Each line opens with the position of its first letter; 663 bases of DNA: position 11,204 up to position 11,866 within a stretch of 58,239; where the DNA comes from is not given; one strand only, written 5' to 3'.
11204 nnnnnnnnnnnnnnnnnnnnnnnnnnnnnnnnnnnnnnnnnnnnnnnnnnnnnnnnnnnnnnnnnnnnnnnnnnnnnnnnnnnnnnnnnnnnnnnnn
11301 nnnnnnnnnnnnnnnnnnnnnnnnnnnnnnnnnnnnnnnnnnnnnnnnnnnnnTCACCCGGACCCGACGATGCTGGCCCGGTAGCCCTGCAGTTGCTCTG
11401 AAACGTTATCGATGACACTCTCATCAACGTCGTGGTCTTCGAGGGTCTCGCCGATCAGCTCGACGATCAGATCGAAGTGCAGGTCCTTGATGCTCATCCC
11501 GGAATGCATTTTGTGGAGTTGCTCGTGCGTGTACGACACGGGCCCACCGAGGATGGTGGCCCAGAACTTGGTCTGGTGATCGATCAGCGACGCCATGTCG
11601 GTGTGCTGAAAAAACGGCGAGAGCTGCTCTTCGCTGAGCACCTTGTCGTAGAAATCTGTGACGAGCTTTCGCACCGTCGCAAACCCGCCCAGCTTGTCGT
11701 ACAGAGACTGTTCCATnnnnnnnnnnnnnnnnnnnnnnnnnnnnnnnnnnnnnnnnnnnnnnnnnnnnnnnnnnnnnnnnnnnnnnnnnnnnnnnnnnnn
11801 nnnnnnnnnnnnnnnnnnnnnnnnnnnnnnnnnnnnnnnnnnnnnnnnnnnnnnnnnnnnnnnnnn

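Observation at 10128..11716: Truncated hemoglobin translationally coupled to a PAS-PP2C phosphatase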

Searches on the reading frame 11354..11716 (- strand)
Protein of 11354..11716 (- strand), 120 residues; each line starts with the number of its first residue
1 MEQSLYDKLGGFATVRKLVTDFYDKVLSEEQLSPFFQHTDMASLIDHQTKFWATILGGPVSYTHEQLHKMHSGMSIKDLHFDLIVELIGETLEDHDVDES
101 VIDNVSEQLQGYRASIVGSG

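Call 3: search_protein_families(library=pfam, proteins=[window:11354-11716:-], max_evalue=0.01)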
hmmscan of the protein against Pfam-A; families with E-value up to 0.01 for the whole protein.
window:11354-11716:- (120 aa): 2 families
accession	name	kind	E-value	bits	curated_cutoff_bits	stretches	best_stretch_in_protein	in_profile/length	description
PF01152.27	Bac_globin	-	2.1e-22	80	21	1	4-112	1-115/121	Bacterial-like globin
PF11563.14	Protoglobin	-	0.004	17.6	25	1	15-60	33-79/158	Protoglobin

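Call 6: find_homologous_proteins(query=window:11357-11716:-)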
Query window:11357-11716:- (120 aa): 121 proteins with E <= 0.001 among 122 candidates; the best 120 are listed.
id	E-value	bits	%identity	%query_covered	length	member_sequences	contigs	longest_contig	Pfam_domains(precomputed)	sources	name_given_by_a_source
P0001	4.9e-73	261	100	100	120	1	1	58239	PF01152.28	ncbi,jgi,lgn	ncbi:MAG: hemoglobin [Phycisphaerales bacterium]|jgi:hemoglobin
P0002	1.7e-46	175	65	98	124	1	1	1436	PF01152.28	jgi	jgi:hemoglobin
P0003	9.2e-46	173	64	98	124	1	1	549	PF01152.28,PF11563.15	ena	-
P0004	2.4e-45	171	65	98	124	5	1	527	PF01152.28,PF11563.15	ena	-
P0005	2.5e-45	171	65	98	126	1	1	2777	PF01152.28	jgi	jgi:hemoglobin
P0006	6.7e-45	170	62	98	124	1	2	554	PF01152.28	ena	-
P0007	3.7e-43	164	60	100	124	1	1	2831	PF01152.28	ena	-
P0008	6.0e-43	164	62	98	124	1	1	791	PF01152.28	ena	-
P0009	1.4e-42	163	60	100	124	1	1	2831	PF01152.28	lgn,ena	-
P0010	2.6e-42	162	60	100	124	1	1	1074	PF01152.28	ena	-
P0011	4.4e-42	161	60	100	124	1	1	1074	PF01152.28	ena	-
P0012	4.6e-42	161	59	100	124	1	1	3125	PF01152.28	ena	-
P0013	8.1e-42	160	58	100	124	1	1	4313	PF01152.28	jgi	jgi:hemoglobin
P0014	1.6e-41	159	61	98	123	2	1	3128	PF01152.28,PF11563.15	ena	-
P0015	2.2e-40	155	61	95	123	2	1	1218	PF01152.28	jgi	jgi:hemoglobin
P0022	8.5e-34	134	56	98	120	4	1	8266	PF01152.28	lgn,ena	-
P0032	3.7e-28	116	48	98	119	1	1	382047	PF01152.28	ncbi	-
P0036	1.2e-27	114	54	93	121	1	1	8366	PF01152.28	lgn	-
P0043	3.9e-27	113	47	98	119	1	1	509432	PF01152.28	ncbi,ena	-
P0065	2.0e-25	107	43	100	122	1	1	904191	PF01152.28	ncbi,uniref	ncbi:group 1 truncated hemoglobin [Roseibium sp. HPY-6]|uniref:group I truncated hemoglobin n=1 Tax=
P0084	1.8e-24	104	46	98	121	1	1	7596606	PF01152.28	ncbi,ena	-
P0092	3.9e-24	103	43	100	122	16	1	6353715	PF01152.28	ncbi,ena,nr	nr:group 1 truncated hemoglobin [uncultured Roseibium sp.]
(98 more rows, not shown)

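Call 8: find_encoding_contigs(protein=P0013, flank=5000, max_places=3)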
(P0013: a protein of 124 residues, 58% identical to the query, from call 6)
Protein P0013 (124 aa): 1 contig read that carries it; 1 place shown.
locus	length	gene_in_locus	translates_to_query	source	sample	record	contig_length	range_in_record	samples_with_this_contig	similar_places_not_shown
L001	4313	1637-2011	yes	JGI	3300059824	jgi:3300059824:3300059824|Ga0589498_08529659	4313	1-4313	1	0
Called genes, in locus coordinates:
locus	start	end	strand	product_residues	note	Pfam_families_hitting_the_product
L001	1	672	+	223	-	?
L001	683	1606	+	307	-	PF00459:Inositol_P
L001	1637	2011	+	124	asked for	PF01152:Bac_globin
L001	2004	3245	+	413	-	PF07228:SpoIIE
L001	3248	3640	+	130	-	-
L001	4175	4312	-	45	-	?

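Call 9: find_encoding_contigs(protein=P0022, flank=6000, max_places=3)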
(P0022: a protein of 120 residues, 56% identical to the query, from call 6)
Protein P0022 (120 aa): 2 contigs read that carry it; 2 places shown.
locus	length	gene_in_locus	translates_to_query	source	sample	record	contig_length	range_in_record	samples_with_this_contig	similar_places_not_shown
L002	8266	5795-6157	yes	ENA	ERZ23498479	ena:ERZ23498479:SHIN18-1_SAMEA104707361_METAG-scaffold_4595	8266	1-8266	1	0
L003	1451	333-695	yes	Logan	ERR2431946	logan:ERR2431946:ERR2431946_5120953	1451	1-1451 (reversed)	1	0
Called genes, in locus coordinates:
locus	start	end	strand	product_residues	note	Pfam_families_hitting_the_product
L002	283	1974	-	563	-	PF02690:Na_Pi_cotrans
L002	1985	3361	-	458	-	PF00520:Ion_trans, PF07885:Ion_trans_2, PF00027:cNMP_binding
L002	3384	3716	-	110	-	PF01740:STAS, PF13466:STAS_2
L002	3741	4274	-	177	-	PF02518:HATPase_c (faint), PF13581:HATPase_c_2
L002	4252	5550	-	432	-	PF00909:Ammonium_transp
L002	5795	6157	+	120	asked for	PF01152:Bac_globin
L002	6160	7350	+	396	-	PF07228:SpoIIE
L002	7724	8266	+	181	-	?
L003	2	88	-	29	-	?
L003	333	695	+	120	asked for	PF01152:Bac_globin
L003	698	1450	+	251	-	?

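Call 10: find_encoding_contigs(protein=P0032, flank=6000, max_places=2)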
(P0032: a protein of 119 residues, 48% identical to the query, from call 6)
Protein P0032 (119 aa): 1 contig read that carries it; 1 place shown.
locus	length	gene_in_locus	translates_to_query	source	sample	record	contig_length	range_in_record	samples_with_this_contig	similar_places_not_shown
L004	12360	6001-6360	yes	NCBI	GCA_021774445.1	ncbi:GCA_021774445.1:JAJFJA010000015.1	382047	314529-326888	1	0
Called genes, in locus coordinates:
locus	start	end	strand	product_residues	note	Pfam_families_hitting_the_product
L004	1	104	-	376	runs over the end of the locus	PF03841:SelA, PF01053:Cys_Met_Meta_PP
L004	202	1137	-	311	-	PF00294:PfkB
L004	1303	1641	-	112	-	PF07372:DUF1491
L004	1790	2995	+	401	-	PF01266:DAO (weak), PF01494:FAD_binding_3, PF07992:Pyr_redox_2 (faint)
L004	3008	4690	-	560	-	PF00749:tRNA-synt_1c, PF03950:tRNA-synt_1c_C, PF20974:tRNA-synt_1c_C2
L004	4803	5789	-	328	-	PF01073:3Beta_HSD, PF01370:Epimerase, PF04321:RmlD_sub_bind, PF07993:NAD_binding_4, PF13460:NAD_binding_10 (faint), PF16363:GDP_Man_Dehyd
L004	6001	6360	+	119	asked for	PF01152:Bac_globin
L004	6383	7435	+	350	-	PF00211:Guanylate_cyc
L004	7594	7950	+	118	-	-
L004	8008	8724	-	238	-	-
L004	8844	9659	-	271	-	PF03783:CsgG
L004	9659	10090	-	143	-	-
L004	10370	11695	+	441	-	PF08238:Sel1, PF23310:TPR_27 (faint), PF08238:Sel1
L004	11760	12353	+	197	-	PF08238:Sel1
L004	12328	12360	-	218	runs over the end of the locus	PF01810:LysE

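Call 11: find_encoding_contigs(protein=P0043, flank=6000, max_places=2)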
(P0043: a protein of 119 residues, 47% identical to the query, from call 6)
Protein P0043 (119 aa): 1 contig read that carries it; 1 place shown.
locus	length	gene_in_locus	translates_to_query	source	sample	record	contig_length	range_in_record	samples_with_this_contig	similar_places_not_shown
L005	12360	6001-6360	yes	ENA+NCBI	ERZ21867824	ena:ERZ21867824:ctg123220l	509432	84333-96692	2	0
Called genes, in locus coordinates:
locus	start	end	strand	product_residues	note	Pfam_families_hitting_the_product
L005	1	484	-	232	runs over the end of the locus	PF00528:BPD_transp_1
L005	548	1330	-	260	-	PF00497:SBP_bac_3, PF10613:Lig_chan-Glu_bd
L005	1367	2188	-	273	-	PF00005:ABC_tran, PF02463:SMC_N (weak), PF13304:AAA_21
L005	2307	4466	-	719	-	PF05159:Capsule_synth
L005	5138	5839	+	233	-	PF01266:DAO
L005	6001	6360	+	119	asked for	PF01152:Bac_globin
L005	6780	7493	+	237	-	PF00211:Guanylate_cyc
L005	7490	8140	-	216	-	-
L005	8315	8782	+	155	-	-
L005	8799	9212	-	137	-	PF07366:SnoaL, PF12680:SnoaL_2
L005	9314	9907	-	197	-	-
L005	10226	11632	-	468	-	PF01425:Amidase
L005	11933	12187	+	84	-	PF04267:SoxD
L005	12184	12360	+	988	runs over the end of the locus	PF13510:Fer2_4, PF00890:FAD_binding_2 (weak), PF07992:Pyr_redox_2, PF12831:FAD_oxidored, PF13450:NAD_binding_8 (faint), PF17806:SO_alpha_A3, PF01571:GCV_T, PF08669:GCV_T_C, +1 more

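Call 12: find_encoding_contigs(protein=P0036, flank=6000, max_places=2)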
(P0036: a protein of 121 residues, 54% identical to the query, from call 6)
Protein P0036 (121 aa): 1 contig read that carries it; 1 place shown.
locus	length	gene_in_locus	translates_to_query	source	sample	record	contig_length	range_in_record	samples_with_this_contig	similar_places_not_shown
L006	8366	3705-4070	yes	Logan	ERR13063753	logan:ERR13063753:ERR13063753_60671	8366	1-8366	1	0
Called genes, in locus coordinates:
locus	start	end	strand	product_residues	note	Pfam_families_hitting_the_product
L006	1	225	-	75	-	?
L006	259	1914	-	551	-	PF20656:MS_N, PF01274:MS_TIM-barrel, PF20659:MS_C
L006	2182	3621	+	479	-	PF01381:HTH_3, PF12844:HTH_19 (faint), PF13560:HTH_31, PF06114:Peptidase_M78, PF09856:ScfRs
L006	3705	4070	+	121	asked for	PF01152:Bac_globin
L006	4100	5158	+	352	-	PF00211:Guanylate_cyc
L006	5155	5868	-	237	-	PF00027:cNMP_binding, PF13545:HTH_Crp_2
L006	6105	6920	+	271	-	-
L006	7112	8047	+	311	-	PF00126:HTH_1, PF03466:LysR_substrate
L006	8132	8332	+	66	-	-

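Call 37: find_encoding_contigs(protein=P0092, flank=4000, max_places=2)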
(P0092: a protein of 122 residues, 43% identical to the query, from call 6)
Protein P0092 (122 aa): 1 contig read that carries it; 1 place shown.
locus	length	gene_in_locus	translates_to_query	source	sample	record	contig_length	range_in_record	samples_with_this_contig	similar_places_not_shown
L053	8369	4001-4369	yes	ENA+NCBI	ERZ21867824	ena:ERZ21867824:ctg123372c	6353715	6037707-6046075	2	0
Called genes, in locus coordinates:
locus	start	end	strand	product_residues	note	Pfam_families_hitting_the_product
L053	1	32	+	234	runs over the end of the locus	PF00005:ABC_tran, PF02463:SMC_N (faint)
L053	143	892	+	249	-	PF06299:DUF1045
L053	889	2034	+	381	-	PF01979:Amidohydro_1 (weak), PF07969:Amidohydro_3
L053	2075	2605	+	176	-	PF13238:AAA_18, PF13671:AAA_33 (weak)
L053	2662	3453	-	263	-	PF04794:YdjC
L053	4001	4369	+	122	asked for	PF01152:Bac_globin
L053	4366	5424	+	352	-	PF00211:Guanylate_cyc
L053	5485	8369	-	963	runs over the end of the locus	PF05170:AsmA, PF05359:DUF748, PF05170:AsmA, PF13116:YhdP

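Call 38: find_encoding_contigs(protein=P0084, flank=4000, max_places=2)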
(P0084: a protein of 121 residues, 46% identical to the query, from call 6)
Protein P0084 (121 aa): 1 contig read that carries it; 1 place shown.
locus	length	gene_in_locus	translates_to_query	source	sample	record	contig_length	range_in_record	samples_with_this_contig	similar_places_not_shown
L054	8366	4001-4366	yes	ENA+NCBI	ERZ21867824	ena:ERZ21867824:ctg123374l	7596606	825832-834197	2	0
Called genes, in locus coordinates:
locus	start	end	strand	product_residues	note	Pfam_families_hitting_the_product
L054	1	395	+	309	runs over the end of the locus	PF12833:HTH_18, PF00165:HTH_AraC (weak)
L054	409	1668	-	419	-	PF01266:DAO (weak), PF01494:FAD_binding_3, PF05834:Lycopene_cycl (faint), PF07992:Pyr_redox_2 (faint), PF13450:NAD_binding_8 (faint)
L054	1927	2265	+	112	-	PF00543:P-II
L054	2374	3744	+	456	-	PF00909:Ammonium_transp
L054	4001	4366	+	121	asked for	PF01152:Bac_globin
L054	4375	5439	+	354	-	PF00211:Guanylate_cyc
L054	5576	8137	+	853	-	PF04174:CP_ATPgrasp_1, PF14403:CP_ATPgrasp_2, PF04168:Alpha-E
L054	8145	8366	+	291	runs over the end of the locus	PF08379:Bact_transglu_N, PF01841:Transglut_core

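Call 43: search_protein_families(library=pfam, proteins=[L001:3248-3640:+], max_evalue=0.01)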
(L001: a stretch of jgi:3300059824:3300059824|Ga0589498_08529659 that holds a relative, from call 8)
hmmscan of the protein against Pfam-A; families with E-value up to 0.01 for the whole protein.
L001:3248-3640:+ (130 aa): 1 family
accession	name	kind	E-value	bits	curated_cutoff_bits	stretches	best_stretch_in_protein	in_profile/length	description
PF09143.16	AvrPphF-ORF-2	-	0.0024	18.3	25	0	84-124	123-168/175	AvrPphF-ORF-2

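Call 46: search_solved_structures(query=window:11357-11716:-, show_alignments=4, max_evalue=0.001)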
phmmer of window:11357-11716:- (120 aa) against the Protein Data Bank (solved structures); distinct sequences matched with E-value up to 0.001: 32.
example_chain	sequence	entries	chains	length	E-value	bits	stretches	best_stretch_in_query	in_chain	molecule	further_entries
3aq5_A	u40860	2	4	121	1.4e-21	80.3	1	3-118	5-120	Group 1 truncated hemoglobin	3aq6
3aq8_A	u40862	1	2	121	1.9e-21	79.8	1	3-118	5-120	Group 1 truncated hemoglobin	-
3aq9_A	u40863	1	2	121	3.6e-21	78.9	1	3-118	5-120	Group 1 truncated hemoglobin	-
3aq7_A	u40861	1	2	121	5.1e-21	78.4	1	3-118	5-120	Group 1 truncated hemoglobin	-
5ab8_A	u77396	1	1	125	8.9e-18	68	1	4-100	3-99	GROUP 1 TRUNCATED HEMOGLOBIN GLBN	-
1idr_A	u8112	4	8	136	1e-17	67.8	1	4-100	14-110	HEMOGLOBIN HBN | Hemoglobin-like protein HbN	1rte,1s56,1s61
2gkm_A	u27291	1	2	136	3.7e-17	66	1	4-100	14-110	Hemoglobin-like protein HbN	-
2gln_A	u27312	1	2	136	7.2e-17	65.1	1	4-100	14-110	Hemoglobin-like protein HbN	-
2gkn_A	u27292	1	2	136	9.9e-17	64.6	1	4-100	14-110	Hemoglobin-like protein HbN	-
2gl3_A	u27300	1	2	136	3.7e-16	62.8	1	4-100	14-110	Hemoglobin-like protein HbN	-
2ksc_A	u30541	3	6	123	2.6e-15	60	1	4-106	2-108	Cyanoglobin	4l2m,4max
4xdi_A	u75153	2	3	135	1e-11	48.5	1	3-101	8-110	Chlamydomonas reinhardtii THB1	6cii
1s69_A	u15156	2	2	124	3.6e-11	46.7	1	4-106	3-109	Cyanoglobin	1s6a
2hz2_A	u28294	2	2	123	3.9e-11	46.6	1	4-106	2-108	Cyanoglobin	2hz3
1mwb_A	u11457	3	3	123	4.2e-11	46.5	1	4-106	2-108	Cyanoglobin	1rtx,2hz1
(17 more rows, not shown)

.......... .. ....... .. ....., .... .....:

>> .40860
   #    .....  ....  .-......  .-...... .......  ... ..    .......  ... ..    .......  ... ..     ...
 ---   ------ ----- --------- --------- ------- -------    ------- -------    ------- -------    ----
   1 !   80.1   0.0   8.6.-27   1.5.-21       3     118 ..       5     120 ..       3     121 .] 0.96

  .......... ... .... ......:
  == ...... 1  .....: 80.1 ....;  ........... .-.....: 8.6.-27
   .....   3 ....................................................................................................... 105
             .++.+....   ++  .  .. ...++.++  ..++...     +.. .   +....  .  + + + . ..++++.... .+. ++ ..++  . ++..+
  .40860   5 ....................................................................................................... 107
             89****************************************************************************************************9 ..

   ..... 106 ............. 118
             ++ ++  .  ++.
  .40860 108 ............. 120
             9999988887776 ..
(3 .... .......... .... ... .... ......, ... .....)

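Call 49: find_related_loci(query=A4, collection=metagenome_contigs, flank=3000)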
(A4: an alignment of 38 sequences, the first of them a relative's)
Query A4 (120 aa) in metagenome_contigs; peptide patterns used: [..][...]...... (x = any residue, [..] = any of these).
482 stretches matched a pattern; 441 encode a relative of the query (tblastn E <= 1e-3); the best 80 are kept; 80 distinct loci.
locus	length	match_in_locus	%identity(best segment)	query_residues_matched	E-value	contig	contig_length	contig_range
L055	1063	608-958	57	1-117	2e-46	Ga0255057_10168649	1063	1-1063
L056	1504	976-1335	53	1-120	2e-41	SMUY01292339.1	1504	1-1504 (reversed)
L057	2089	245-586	58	4-117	2e-40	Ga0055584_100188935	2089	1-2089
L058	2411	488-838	56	1-117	2e-40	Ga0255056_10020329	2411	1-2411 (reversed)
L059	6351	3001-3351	50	1-117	5e-36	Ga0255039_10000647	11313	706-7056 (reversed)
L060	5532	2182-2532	50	1-117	5e-36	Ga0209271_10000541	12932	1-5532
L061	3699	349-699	50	1-117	5e-36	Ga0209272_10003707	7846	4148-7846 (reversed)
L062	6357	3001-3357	47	2-120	2e-35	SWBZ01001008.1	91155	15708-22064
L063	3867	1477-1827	48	1-117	1e-34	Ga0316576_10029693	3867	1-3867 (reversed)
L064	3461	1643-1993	44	3-119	5e-35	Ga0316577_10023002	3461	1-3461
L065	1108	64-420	46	1-119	2e-35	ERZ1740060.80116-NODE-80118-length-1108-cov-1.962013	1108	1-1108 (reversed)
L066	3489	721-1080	48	1-120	1e-34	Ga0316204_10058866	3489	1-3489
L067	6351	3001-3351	47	1-117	2e-34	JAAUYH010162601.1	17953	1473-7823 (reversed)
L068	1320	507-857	49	3-119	1e-34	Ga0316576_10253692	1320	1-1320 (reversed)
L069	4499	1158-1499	49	1-114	5e-34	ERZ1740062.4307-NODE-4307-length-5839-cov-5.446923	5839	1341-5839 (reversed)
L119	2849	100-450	44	1-117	1e-31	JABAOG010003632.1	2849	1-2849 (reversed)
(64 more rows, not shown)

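Call 52: search_protein_families(library=pfam, proteins=[L066:1040-2194:+, L119:465-1082:+], max_evalue=0.001)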
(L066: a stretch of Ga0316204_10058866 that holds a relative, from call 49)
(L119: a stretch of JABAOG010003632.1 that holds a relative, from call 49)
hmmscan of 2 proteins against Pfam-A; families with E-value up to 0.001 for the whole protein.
L066:1040-2194:+ (384 aa): 1 family
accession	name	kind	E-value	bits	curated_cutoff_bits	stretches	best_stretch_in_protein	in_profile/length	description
PF06580.19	His_kinase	-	2e-16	60.5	25.2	1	177-253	2-78/81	Histidine kinase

L119:465-1082:+ (205 aa): 0 families

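Call 63: search_protein_families(library=ncbifam, proteins=[window:11357-11716:-, L004:6383-7435:+], max_evalue=0.001)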
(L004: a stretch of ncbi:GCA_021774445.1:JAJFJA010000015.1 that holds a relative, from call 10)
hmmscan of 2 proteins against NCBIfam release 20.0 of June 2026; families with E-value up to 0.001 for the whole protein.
window:11357-11716:- (120 aa): 0 families

L004:6383-7435:+ (350 aa): 2 families
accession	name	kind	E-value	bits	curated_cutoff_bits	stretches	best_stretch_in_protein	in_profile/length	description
TIGR03903.1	TOMM_kin_cyc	equivalog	2.9e-07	28.7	705.75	1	218-342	339-462/1267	TOMM system kinase/cyclase fusion protein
NF058673.1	LipAdnlyCyLipJMY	equivalog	3.8e-05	22.6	800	1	155-334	276-440/449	bifunctional lipase/adenylate cyclase LipJ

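Call 70: find_encoding_contigs(protein=P0065, flank=3000, max_places=2)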
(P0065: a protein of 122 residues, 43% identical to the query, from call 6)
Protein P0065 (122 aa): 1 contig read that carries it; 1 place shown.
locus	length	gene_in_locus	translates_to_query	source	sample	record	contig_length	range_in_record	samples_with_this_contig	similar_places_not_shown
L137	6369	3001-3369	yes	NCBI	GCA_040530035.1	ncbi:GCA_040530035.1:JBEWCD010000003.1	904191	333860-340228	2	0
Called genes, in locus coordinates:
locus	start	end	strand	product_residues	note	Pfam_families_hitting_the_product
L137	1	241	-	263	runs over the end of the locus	PF04794:YdjC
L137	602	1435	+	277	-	-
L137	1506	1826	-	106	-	PF13545:HTH_Crp_2 (faint), PF01022:HTH_5 (weak), PF12840:HTH_20 (weak)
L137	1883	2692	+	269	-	PF00561:Abhydrolase_1, PF12697:Abhydrolase_6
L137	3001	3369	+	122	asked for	PF01152:Bac_globin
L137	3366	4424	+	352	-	PF00211:Guanylate_cyc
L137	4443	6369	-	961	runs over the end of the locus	PF05170:AsmA, PF05359:DUF748, PF05170:AsmA, PF13116:YhdP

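Call 76: predict_structure(alignment_id=A4)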
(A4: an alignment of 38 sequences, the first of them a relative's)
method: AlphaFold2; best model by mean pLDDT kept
length: 120 residues; sequences in the alignment: 38
mean_pLDDT: 92.4   pTM: 0.84
mean pLDDT of the five models: 92.4, 91.0, 90.0, 85.8, 84.8
residues with pLDDT >= 90: 103; 70-90: 14; 50-70: 3; < 50: 0
segments of 3 or more residues with pLDDT < 50: none
pLDDT, mean of each block of 10 residues (from residue 1): 84 95 96 93 95 91 92 92 97 95 94 85
secondary structure, 60 per line:
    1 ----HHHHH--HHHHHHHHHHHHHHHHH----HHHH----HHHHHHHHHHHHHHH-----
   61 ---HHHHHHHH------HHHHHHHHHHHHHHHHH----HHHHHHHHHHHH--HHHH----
elements in order: H5-9 H12-28 H33-36 H41-55 H64-71 H78-94 H99-110 H113-116
